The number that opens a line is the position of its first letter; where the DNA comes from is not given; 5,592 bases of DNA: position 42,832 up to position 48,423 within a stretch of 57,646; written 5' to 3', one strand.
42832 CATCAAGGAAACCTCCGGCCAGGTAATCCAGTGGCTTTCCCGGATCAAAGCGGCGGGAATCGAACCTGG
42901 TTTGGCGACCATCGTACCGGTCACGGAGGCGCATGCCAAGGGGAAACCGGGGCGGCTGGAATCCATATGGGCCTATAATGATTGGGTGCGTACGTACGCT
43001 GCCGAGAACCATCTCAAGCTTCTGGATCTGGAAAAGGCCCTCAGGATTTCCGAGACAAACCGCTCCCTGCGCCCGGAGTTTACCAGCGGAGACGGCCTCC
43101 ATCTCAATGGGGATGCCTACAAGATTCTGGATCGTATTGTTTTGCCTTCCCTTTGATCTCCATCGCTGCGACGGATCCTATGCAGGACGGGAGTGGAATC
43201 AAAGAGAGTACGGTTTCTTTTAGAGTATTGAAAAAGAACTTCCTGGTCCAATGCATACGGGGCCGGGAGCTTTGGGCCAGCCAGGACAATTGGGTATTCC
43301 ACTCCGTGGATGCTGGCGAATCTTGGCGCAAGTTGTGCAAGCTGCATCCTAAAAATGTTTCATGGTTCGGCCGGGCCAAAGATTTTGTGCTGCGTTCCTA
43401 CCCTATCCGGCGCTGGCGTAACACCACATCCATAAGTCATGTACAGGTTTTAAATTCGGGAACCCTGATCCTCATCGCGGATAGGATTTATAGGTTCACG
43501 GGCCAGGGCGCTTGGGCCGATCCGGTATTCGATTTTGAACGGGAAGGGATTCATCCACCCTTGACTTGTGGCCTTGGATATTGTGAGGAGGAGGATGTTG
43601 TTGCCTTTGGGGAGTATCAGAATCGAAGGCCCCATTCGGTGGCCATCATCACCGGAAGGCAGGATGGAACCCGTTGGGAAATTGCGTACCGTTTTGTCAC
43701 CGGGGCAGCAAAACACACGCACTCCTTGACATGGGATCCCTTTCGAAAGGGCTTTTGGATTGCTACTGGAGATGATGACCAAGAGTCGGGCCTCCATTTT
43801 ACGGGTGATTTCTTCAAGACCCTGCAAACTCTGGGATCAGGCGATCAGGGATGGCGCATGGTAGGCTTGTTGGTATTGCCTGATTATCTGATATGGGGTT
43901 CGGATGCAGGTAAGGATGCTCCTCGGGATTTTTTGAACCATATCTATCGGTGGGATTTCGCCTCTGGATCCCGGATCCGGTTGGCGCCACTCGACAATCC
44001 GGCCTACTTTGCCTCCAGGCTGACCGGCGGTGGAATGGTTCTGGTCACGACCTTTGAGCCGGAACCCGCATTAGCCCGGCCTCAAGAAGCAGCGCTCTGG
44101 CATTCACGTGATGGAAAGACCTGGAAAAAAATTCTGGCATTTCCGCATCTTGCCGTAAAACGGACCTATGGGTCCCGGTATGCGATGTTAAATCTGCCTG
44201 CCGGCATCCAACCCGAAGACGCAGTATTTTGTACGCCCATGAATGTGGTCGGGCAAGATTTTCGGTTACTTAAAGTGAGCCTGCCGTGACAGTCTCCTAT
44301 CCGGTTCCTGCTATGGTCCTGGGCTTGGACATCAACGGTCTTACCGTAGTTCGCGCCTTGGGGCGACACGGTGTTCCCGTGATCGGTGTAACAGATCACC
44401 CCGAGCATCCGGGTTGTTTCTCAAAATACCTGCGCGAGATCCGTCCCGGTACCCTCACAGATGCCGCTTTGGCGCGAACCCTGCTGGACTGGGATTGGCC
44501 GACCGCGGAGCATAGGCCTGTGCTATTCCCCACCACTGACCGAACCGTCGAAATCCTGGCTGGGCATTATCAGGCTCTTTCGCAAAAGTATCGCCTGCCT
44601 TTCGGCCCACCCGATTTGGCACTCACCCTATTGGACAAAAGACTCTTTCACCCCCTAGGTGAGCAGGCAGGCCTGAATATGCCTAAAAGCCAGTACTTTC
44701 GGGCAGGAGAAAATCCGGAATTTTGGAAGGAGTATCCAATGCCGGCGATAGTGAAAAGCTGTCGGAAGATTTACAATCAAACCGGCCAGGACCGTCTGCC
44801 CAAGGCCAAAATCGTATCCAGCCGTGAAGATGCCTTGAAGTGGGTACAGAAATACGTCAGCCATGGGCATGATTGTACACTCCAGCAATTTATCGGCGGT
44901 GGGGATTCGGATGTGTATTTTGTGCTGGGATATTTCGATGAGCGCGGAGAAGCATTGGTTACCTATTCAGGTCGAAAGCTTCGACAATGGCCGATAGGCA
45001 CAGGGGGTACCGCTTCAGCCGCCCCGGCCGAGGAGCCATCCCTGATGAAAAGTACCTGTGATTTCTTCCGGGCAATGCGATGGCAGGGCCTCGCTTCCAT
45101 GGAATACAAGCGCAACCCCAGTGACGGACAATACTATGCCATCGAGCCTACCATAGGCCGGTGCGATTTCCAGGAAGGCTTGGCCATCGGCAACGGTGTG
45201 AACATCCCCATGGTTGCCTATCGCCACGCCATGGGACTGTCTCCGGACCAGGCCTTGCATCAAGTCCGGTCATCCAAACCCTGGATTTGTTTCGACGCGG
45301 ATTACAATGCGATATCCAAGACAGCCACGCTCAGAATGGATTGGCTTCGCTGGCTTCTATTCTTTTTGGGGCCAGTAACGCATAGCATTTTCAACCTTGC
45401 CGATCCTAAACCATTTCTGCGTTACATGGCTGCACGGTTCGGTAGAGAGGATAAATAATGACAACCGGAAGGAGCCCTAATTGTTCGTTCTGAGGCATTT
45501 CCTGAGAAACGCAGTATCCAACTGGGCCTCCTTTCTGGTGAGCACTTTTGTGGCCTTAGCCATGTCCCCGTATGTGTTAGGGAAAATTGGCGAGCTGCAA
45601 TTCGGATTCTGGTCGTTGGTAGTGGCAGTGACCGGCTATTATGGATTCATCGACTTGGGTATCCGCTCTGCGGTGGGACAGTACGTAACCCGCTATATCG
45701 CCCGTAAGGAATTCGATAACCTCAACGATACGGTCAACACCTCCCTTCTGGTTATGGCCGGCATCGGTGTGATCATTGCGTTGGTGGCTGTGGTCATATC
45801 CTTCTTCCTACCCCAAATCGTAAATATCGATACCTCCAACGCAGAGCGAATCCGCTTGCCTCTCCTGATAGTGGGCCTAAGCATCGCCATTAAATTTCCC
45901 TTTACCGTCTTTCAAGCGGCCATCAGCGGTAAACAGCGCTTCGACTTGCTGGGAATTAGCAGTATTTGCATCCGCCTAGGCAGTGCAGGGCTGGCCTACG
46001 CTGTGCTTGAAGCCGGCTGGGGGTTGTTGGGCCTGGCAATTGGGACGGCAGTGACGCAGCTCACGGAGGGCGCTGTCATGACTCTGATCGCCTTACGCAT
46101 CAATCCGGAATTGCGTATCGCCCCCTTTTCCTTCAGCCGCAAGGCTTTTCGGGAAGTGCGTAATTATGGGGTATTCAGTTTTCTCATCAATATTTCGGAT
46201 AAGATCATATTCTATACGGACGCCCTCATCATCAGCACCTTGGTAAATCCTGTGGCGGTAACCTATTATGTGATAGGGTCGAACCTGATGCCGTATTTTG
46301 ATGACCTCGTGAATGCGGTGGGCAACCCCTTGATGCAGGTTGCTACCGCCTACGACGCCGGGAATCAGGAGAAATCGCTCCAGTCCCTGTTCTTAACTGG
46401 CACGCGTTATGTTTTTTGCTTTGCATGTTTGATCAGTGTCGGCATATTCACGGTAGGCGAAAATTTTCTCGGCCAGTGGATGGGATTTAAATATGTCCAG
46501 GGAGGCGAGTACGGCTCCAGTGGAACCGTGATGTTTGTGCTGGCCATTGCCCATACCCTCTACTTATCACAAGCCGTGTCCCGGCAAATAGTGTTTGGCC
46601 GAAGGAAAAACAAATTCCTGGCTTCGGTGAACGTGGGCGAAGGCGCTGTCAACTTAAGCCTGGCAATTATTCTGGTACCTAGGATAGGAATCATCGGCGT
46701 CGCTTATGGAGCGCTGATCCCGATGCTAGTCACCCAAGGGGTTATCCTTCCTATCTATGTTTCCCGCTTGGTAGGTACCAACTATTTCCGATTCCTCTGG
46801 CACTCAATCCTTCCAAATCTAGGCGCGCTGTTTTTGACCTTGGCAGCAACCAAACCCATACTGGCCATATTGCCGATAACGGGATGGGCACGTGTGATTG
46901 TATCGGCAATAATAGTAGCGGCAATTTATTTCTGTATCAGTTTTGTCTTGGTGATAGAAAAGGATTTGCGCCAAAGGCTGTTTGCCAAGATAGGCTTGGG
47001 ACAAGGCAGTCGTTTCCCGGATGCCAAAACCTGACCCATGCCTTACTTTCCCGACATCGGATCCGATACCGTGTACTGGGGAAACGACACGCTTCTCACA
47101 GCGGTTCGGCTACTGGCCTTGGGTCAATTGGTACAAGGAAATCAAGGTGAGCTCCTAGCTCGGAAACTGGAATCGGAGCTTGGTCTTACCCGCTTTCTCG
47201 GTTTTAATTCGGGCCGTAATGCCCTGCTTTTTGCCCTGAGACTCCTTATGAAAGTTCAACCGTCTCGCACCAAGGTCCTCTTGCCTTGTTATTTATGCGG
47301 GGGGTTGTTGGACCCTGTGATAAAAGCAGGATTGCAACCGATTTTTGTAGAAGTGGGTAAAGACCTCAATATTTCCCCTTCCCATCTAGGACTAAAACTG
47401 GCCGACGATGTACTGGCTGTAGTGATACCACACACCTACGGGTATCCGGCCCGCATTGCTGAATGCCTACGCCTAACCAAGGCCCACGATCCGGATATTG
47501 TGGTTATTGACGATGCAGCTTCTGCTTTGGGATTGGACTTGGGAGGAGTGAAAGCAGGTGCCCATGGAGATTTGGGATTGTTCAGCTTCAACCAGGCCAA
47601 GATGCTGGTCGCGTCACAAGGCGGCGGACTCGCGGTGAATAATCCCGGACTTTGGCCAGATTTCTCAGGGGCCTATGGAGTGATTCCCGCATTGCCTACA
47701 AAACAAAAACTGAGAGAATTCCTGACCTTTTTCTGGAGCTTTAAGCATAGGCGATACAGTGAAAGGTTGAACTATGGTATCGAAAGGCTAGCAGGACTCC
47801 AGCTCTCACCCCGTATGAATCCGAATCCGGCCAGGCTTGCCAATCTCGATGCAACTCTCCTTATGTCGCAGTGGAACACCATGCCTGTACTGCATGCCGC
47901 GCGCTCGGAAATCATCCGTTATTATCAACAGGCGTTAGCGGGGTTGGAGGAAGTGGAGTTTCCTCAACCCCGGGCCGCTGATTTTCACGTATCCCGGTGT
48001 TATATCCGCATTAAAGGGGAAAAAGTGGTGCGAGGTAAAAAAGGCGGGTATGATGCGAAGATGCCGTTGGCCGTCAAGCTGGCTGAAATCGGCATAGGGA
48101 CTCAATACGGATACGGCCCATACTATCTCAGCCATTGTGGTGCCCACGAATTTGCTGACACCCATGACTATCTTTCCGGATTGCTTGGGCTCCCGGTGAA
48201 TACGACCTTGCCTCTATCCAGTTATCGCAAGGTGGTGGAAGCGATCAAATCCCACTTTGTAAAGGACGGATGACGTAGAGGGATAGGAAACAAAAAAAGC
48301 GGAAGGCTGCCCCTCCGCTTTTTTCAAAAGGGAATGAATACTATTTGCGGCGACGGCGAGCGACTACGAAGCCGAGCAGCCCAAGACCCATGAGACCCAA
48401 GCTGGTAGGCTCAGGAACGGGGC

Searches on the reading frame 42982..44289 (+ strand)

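Call 6: search_protein_families(library=ncbifam, proteins=[window:42982-44289:+], max_evalue=0.00001)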
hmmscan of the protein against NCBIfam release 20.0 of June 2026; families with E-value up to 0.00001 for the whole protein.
window:42982-44289:+ (435 aa): 0 families

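Call 8: search_protein_families(library=pfam, proteins=[window:42982-44289:+], max_evalue=1)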
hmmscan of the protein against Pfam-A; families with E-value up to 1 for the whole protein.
window:42982-44289:+ (435 aa): 3 families
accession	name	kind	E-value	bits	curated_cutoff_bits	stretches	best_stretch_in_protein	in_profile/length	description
PF13088.12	BNR_2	-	0.065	13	31.4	0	95-137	75-119/277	BNR repeat-like domain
PF12515.13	CaATP_NAI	-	0.14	12.1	25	1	108-122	13-27/45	Ca2+-ATPase N terminal autoinhibitory domain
PF02012.26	BNR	-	0.19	12.3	27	0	106-117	1-12/12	BNR/Asp-box repeat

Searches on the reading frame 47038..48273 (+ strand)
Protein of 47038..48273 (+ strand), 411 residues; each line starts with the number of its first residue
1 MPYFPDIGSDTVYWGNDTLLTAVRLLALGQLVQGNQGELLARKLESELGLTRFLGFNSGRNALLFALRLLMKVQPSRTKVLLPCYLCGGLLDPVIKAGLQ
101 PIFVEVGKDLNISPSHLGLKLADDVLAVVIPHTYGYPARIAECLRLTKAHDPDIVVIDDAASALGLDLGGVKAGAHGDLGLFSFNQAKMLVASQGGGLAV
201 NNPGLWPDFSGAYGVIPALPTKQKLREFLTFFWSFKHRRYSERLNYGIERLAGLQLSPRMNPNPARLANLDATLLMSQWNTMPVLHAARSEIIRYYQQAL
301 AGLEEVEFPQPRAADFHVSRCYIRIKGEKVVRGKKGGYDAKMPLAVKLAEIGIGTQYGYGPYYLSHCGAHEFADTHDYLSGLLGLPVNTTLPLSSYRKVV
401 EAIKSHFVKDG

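Call 6: search_protein_families(library=ncbifam, proteins=[window:47038-48273:+], max_evalue=0.00001)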
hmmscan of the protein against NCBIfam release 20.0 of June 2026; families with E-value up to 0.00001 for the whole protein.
window:47038-48273:+ (411 aa): 7 families
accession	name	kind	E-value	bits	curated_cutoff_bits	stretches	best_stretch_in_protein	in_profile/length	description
TIGR03588.1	PseC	equivalog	1.4e-22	80.2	423.5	2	25-205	20-203/380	UDP-4-amino-4,6-dideoxy-N-acetyl-beta-L-altrosamine transaminase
TIGR04181.1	NHT_00031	hypoth_equivalog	5.8e-20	71.5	420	1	42-202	37-210/359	LegC family aminotransferase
NF008687.0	PRK11706.1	equivalog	1.8e-18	66.5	375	1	41-204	37-197/375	dTDP-4-amino-4,6-dideoxygalactose transaminase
NF011936.0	PRK15407.1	equivalog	8.4e-15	54.4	423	1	30-204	60-239/440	lipopolysaccharide biosynthesis protein RfbH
NF008658.2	PRK11658.1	equivalog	3.5e-13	48.9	631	1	17-201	15-195/379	UDP-4-amino-4-deoxy-L-arabinose aminotransferase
TIGR04427.1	PLP_DesI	equivalog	1.8e-11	43.8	650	1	65-202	78-214/390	dTDP-4-dehydro-6-deoxyglucose aminotransferase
TIGR02379.1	ECA_wecE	subfamily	2.1e-10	39.9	434.85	1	43-203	39-197/376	dTDP-4-amino-4,6-dideoxy-D-glucose transaminase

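Call 49: search_protein_families(library=pfam, proteins=[window:47038-48273:+], max_evalue=0.0001)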
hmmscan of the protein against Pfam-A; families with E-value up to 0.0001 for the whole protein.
window:47038-48273:+ (411 aa): 1 family
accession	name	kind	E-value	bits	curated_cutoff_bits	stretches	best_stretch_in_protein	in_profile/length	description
PF01041.23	DegT_DnrJ_EryC1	-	2.3e-33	116.4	19.8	1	22-403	11-359/360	DegT/DnrJ/EryC1/StrS aminotransferase family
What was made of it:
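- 47038..48273 (+): DegT-family sugar aminotransferase, a possible source of the amino sugar to be N-acylated. PF01041 116 bits (call 49).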
